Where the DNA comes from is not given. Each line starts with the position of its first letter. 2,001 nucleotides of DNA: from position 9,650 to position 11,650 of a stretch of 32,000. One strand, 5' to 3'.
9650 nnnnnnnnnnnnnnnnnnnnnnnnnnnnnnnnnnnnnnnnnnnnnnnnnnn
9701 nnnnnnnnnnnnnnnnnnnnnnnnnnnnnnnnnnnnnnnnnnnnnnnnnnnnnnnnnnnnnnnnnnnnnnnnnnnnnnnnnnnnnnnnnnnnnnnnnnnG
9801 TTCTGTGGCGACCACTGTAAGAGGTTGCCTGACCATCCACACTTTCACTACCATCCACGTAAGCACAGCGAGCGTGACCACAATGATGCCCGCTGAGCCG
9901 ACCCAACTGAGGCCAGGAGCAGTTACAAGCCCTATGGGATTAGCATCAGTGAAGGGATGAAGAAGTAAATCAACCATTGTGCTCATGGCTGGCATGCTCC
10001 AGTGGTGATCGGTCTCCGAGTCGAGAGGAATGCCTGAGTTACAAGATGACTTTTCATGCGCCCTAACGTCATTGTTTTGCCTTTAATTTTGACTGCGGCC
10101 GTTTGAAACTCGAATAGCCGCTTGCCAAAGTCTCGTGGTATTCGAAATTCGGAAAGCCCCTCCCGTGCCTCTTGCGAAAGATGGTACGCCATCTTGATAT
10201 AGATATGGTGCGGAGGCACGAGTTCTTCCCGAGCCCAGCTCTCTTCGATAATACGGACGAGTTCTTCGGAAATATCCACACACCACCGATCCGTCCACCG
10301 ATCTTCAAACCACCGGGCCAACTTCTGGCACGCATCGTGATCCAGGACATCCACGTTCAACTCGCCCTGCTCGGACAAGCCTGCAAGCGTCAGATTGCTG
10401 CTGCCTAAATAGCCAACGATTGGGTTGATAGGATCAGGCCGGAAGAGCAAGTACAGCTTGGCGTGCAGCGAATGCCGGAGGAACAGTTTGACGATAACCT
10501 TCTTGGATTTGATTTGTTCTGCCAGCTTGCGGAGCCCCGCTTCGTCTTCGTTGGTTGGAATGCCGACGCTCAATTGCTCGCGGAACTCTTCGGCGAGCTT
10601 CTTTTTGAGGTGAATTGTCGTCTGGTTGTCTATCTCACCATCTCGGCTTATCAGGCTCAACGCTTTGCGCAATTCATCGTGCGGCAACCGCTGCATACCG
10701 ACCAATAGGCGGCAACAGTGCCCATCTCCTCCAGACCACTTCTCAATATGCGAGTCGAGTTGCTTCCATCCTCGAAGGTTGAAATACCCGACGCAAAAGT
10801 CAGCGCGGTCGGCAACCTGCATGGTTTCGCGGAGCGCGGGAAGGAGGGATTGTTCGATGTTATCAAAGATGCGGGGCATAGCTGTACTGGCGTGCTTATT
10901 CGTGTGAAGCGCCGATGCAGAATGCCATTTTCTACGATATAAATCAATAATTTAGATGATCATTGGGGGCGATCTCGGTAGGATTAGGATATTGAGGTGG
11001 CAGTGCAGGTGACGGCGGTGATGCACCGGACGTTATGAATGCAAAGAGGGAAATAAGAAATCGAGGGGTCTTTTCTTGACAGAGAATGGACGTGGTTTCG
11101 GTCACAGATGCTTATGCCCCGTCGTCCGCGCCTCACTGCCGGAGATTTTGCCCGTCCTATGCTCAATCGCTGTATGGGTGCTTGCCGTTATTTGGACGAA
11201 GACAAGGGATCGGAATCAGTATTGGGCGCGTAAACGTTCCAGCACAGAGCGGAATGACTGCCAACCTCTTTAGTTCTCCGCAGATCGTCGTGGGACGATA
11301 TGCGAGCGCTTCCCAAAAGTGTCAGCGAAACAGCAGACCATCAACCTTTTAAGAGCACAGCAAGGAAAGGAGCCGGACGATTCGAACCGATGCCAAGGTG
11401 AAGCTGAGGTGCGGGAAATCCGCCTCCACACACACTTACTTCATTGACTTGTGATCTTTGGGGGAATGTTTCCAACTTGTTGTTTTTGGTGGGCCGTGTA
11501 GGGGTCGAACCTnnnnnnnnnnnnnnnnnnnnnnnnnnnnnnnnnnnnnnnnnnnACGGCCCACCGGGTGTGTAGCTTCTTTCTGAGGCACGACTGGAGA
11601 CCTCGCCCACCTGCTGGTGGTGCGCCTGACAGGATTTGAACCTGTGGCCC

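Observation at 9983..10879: Truncated PLD(HKD)-helicase gene joined to zorA by an ATGA overlap: decayed neighbour or co-opted fifth component?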

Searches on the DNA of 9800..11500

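Call 41: search_rna_families(source=window, start=9800, end=11500, threshold=evalue, max_evalue=1)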
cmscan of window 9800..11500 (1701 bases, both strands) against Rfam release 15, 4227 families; matches with E-value up to 1: 0.
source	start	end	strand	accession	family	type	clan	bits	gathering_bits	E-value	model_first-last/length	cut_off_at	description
